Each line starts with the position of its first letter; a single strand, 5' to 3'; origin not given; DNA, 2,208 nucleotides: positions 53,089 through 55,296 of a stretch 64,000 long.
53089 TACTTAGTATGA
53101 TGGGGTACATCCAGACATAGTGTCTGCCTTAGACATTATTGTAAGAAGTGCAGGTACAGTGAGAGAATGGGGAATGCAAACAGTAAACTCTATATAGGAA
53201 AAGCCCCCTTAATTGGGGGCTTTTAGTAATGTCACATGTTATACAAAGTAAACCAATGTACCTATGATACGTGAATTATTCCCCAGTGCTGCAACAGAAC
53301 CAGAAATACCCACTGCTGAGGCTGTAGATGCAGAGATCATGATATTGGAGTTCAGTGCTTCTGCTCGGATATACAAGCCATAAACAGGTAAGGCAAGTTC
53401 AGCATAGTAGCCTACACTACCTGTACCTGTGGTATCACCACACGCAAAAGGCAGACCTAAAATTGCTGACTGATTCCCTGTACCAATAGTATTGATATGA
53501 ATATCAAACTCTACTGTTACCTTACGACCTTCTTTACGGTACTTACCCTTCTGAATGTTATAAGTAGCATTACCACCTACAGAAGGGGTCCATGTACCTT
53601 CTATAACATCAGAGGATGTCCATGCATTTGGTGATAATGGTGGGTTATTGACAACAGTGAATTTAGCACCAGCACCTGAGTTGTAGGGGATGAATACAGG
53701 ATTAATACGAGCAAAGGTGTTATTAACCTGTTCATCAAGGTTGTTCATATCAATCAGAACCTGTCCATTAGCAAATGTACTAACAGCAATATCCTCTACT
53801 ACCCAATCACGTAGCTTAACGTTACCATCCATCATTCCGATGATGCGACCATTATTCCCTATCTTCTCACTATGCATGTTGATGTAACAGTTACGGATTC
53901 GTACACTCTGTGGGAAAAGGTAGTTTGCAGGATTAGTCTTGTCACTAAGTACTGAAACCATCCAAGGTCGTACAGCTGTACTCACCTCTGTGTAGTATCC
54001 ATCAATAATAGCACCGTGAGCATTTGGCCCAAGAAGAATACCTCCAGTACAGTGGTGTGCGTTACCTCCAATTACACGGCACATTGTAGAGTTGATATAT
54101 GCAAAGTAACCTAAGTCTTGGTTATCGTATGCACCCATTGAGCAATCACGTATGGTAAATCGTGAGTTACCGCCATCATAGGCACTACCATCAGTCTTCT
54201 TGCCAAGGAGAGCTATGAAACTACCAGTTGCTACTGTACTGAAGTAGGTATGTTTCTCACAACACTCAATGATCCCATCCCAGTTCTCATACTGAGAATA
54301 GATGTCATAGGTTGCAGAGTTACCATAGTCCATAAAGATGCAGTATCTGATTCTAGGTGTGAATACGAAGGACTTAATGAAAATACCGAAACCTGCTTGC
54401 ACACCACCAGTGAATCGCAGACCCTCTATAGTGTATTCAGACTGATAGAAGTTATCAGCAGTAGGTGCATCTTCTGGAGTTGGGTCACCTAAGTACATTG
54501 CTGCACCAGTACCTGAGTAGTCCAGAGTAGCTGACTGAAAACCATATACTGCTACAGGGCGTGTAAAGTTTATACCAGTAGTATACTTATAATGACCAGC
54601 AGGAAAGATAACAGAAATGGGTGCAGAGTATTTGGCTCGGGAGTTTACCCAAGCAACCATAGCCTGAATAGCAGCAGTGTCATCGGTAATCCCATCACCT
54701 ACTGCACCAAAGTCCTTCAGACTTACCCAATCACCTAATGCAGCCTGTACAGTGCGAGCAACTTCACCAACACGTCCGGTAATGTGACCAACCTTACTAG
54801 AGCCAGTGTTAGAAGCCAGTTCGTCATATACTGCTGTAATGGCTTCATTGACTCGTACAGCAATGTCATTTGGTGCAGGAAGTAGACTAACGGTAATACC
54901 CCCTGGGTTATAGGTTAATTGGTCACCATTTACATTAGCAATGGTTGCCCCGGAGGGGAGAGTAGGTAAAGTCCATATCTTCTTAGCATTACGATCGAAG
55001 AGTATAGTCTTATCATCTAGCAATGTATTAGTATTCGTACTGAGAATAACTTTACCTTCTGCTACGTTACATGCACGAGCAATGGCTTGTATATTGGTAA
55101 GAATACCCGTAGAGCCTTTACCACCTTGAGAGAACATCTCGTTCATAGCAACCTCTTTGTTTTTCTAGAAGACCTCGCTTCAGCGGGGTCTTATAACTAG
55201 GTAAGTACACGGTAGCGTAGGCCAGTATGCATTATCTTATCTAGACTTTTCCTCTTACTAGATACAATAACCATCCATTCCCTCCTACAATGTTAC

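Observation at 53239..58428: Two distinct pectate-lyase-type tailspikes in tandem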

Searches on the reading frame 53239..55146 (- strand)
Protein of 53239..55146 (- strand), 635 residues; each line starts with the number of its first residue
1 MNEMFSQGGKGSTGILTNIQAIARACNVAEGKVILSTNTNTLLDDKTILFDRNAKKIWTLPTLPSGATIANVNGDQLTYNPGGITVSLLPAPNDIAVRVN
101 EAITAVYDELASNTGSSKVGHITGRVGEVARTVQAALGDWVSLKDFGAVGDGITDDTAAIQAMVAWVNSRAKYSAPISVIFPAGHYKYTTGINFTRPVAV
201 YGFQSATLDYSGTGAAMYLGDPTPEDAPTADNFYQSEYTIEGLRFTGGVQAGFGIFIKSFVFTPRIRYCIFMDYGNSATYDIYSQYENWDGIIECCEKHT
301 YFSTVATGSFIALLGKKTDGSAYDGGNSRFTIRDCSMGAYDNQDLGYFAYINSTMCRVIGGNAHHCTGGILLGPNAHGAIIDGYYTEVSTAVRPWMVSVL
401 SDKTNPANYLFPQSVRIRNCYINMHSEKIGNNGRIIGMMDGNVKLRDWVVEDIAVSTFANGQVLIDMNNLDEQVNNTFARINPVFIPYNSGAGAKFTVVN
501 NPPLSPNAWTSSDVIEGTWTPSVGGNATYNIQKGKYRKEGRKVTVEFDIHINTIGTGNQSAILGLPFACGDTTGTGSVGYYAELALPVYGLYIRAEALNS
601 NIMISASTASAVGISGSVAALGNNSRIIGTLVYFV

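Call 4: search_protein_families(library=pfam, proteins=[window:53239-55146:-], max_evalue=0.1)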
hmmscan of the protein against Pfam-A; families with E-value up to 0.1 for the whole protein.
window:53239-55146:- (635 aa): 2 families
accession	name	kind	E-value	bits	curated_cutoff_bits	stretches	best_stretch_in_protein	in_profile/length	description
PF12708.12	Pect-lyase_RHGA_epim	-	1.5e-11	45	27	1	140-212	1-72/213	Rhamnogalacturonase A/epimerase, pectate lyase-like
PF12218.14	End_N_terminal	-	0.043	14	26.3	0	148-166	1-19/67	N terminal extension of bacteriophage endosialidase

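Call 5: search_protein_families(library=phrogs, proteins=[window:53239-55146:-], max_evalue=0.01)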
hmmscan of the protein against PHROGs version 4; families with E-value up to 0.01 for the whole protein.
window:53239-55146:- (635 aa): 24 families
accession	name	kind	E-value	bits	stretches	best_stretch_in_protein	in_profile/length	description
phrog_12242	-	tail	3.4e-27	96.5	1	19-195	305-480/1048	tail protein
phrog_18522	-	tail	1.1e-25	91.1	1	2-260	51-284/612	tail protein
phrog_9383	-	tail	3.7e-20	73.2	1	21-167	350-465/1056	tail protein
phrog_24578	-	unknown function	1.5e-18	67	1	21-169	349-496/1019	-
phrog_20231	-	tail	1.4e-17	64.6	1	17-202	63-228/691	tail protein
phrog_24271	-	tail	1.2e-16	61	1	14-94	167-247/742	tail fiber protein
phrog_19374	-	tail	9.5e-12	44.5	1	17-124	344-446/1057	tail protein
phrog_18484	-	tail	2.8e-11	43.3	1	1-75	1-75/770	tail protein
phrog_7992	-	tail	6.4e-11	42.2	1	1-68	327-394/1163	tail spike protein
phrog_17312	-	tail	1.7e-10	40.9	1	91-171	248-325/792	tail protein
phrog_11182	-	tail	3e-10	40.2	1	1-104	1-97/548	tail spike protein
phrog_14558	-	tail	2.5e-09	37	1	116-172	80-136/740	tail spike protein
phrog_6117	-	moron, auxiliary metabolic gene and host takeover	3.6e-09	36.7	1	16-204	21-195/711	colanic acid degradation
phrog_4250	-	tail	2.8e-08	33.6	1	144-194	224-273/786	EPS depolymerase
phrog_13781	-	tail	3.2e-08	33.6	1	26-200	207-358/782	tail spike protein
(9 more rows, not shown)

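Call 8: search_solved_structures(query=window:53239-55146:-, max_evalue=0.01, show_alignments=2)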
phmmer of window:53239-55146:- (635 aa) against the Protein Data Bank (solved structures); distinct sequences matched with E-value up to 0.01: 9.
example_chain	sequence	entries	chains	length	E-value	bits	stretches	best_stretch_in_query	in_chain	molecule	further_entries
9d80_D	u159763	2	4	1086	2.8e-16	62.3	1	18-121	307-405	Tail fiber protein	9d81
6w4q_A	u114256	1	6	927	1.4e-13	53.4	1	17-95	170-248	Tail fiber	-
4oj5_A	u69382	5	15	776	3.1e-12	49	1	1-87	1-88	Tailspike protein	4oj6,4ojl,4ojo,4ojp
4qnl_A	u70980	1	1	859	1.2e-10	43.7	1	1-90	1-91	Tail fiber protein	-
5m5z_A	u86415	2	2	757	8.1e-09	37.7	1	142-191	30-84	Beta-1,3-glucanase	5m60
9d84_A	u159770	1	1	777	1.7e-08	36.6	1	1-85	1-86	Gp48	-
9d83_D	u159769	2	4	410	1.5e-06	30.2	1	19-91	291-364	Gp49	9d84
7chu_A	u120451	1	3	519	2.6e-05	26.1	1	140-197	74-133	Putative pectin lyase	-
6tgf_F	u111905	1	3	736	9.9e-05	24.2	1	141-196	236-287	Exopolysaccharide biosynthesis protein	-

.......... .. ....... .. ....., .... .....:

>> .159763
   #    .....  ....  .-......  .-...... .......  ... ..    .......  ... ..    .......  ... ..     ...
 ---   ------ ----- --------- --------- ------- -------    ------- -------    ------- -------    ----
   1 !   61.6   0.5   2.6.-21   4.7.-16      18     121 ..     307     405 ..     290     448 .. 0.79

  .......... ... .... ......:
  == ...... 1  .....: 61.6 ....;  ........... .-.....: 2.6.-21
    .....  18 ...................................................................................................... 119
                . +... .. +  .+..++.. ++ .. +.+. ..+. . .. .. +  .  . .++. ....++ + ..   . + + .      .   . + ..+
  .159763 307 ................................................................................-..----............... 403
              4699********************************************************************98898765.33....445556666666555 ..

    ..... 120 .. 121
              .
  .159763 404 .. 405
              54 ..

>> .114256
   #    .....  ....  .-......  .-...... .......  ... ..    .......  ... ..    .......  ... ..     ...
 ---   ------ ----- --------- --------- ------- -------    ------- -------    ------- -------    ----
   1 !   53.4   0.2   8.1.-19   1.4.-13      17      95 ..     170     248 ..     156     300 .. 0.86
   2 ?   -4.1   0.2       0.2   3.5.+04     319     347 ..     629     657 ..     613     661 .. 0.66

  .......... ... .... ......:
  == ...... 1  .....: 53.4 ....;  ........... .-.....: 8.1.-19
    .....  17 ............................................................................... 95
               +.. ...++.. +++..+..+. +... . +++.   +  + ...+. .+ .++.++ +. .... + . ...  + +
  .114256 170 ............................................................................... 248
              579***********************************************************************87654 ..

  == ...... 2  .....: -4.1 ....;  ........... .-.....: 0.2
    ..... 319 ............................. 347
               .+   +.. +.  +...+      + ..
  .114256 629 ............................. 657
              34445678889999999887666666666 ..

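Call 18: search_dna_similar(query=window:53239-55146:-, collection=phages, mode=protein, max_rows=40)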
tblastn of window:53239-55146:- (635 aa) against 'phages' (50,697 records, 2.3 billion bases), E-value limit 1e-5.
Records with a match: 359; places in all: 524; records where one place covers at least 80% of the query: 2.
Best place of each record, by identity: >=99% 2; <60% 357.
By first word of the organism name: Salmonella 150; Escherichia 92; Klebsiella 46; Dickeya 21; Shigella 13; Vibrio 12; Enterobacter 3; Erwinia 3; Aeromonas 2; Citrobacter 2; and 12 more.
By host as written in the record: - 39; Escherichia coli 31; Salmonella enterica 30; Klebsiella pneumoniae 19; Salmonella enterica subsp. enterica serovar Enteritidis PT1 17; Salmonella enterica subsp. enterica serovar Typhimurium 12; Escherichia coli O157:H7 11; Dickeya solani 11; and 103 more.
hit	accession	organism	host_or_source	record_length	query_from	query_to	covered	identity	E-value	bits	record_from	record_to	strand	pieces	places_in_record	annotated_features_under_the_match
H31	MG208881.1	Escherichia phage St11Ph5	Escherichia coli 4s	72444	1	635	100%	100.0%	0e+0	1267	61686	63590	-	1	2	tail fiber protein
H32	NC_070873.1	Escherichia phage St11Ph5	Escherichia coli 4s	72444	1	635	100%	100.0%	0e+0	1267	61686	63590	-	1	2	tail spike protein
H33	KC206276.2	Escherichia phage EC1-UPM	Escherichia coli O78:K80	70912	1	295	46%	35.5%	5e-25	183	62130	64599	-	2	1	tail fiber protein | hypothetical protein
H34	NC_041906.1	Escherichia phage EC1-UPM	Escherichia coli O78:K80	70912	1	295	46%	35.5%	5e-25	183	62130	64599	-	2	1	tail protein (x2)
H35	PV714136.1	Aeromonas phage TSW001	Aeromonas salmonicida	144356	78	492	65%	23.9%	3e-20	102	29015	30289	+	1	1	hypothetical protein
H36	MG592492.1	Vibrio phage 1.118.A._10N.261.49.F6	Vibrio lentus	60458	53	473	66%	21.8%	2e-9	67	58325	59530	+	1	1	hypothetical protein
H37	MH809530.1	Lactobacillus phage Dionysus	Lactobacillus plantarum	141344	141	476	53%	27.2%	2e-20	102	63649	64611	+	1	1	hypothetical protein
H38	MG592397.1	Vibrio phage 1.012.O._10N.261.48.C12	Vibrio lentus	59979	53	473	66%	21.6%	8e-9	65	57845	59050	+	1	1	hypothetical protein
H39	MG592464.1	Vibrio phage 1.089.O._10N.261.51.F9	Vibrio lentus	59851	53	473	66%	21.6%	2e-8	64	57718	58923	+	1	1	hypothetical protein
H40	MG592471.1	Vibrio phage 1.098.O._10N.286.51.B9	Vibrio lentus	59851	53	473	66%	21.6%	9e-8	62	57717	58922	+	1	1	hypothetical protein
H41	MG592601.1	Vibrio phage 1.237.A._10N.261.52.C5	Vibrio lentus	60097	53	473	66%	21.6%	1e-7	61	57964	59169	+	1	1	hypothetical protein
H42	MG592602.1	Vibrio phage 1.237.B._10N.261.52.C5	Vibrio lentus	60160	53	473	66%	21.6%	1e-7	61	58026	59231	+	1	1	hypothetical protein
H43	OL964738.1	Salmonella phage selz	-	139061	1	186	29%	44.3%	8e-35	208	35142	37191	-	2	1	tail spike protein 2 | tail spike protein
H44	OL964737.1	Salmonella phage selz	-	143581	1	186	29%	44.3%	8e-35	208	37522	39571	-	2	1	tail spike protein 2 | tail spike protein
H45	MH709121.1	Salmonella phage SenALZ1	Salmonella enterica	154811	1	186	29%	44.3%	8e-35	208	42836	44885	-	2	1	tail spike protein 2 | tail spike protein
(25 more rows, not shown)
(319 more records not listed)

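Call 26: find_homologous_proteins(query=window:53239-55146:-, max_evalue=0.00001)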
Query window:53239-55146:- (635 aa): 638 proteins with E <= 0.00001 among 8000 candidates; the best 120 are listed.
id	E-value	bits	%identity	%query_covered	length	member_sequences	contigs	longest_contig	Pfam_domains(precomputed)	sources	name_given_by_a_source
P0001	0.0e+0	1428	98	100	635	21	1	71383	PF12708.13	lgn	-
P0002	0.0e+0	1122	76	100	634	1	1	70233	PF12708.13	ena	-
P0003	1.7e-265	901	75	80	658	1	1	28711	PF12708.13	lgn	-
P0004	2.5e-265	900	75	80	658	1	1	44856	PF12708.13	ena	-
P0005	3.2e-265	900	75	80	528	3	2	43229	PF12708.13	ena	-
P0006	3.2e-265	900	76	80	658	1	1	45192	PF12708.13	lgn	-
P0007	3.7e-265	899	75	80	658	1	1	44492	PF12708.13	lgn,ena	-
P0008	9.0e-265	898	75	80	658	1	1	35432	PF12708.13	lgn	-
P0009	2.1e-263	894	75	80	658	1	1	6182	PF12708.13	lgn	-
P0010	3.0e-263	893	75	80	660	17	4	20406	PF18668.7,PF12708.13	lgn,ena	-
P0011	3.3e-263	893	75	80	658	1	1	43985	PF12708.13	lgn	-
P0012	1.0e-262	891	75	80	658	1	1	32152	PF18668.7,PF12708.13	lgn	-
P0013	4.5e-258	876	76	78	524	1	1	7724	PF12708.13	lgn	-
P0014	7.3e-238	809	60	97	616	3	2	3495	PF12708.13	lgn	-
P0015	2.4e-232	791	68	80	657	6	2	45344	PF12708.13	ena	-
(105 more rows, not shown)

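Call 34: find_encoding_contigs(protein=P0006, flank=5000, max_places=2)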
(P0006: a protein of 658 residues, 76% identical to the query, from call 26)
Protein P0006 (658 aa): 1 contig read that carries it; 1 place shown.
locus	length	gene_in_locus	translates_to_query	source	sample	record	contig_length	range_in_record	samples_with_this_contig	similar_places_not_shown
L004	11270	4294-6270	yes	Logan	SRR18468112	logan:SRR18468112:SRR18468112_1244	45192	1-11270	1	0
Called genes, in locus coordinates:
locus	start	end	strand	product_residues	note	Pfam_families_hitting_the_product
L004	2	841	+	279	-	?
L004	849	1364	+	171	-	PF08875:DUF1833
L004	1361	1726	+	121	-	-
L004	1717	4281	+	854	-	-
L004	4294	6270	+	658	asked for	PF12708:Pect-lyase_RHGA_epim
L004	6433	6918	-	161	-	PF13392:HNH_3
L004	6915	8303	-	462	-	PF00176:SNF2-rel_dom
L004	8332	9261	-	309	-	PF00145:DNA_methylase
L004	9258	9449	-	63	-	-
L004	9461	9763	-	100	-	-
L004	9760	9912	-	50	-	-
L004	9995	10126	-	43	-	-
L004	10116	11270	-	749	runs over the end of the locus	PF00476:DNA_pol_A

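Call 42: predict_structure(alignment_id=A1)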
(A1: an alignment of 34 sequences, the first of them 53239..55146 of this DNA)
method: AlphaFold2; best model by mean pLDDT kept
length: 635 residues; sequences in the alignment: 34
mean_pLDDT: 86.4   pTM: 0.69
mean pLDDT of the five models: 86.4, 86.1, 85.4, 85.0, 83.5
residues with pLDDT >= 90: 347; 70-90: 221; 50-70: 50; < 50: 17
segments of 3 or more residues with pLDDT < 50: 1-15
pLDDT, mean of each block of 10 residues (from residue 1): 32 53 79 90 91 83 90 89 84 55 70 69 60 71 89 87 92 84 94 93 92 96 81 75 96 96 95 96 94 97 92 92 87 96 92 96 90 95 93 92 79 96 91 92 92 93 89 90 80 80 79 89 94 93 93 95 89 87 92 87 88 84 96 90
secondary structure, 60 per line:
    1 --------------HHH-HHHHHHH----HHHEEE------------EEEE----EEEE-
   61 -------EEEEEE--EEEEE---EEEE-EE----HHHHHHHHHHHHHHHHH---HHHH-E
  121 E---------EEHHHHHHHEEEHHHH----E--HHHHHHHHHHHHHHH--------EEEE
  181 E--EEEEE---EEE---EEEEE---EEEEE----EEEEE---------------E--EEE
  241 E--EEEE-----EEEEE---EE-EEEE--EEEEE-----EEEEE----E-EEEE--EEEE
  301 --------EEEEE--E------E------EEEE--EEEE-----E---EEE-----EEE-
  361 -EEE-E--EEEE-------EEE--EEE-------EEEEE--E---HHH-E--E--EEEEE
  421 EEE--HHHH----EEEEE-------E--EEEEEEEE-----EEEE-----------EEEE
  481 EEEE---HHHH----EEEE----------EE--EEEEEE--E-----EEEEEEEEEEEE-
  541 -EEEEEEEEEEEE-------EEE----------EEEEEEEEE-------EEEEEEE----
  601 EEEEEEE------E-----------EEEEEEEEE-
elements in order: H19-25 E33-35 E48-51 E56-59 E68-73 E76-80 E84-87 H95-111 H115-118 H133-139 E140-142 H143-146 H154-168 E177-181 E184-188 E192-194 E198-202 E206-210 E215-219 E238-241 E244-247 E253-257 E264-267 E270-274 E280-284 E291-294 E297-300 E309-313 E330-333 E336-339 E349-351 E357-359 E362-364 E369-372 E380-382 E385-387 E395-399 E416-423 H426-429 E434-438 E449-456 E462-465 E477-484 H488-491 E496-499 E514-519 E528-539 E542-553 E561-563 E574-582 E590-596 E601-607 E626-634
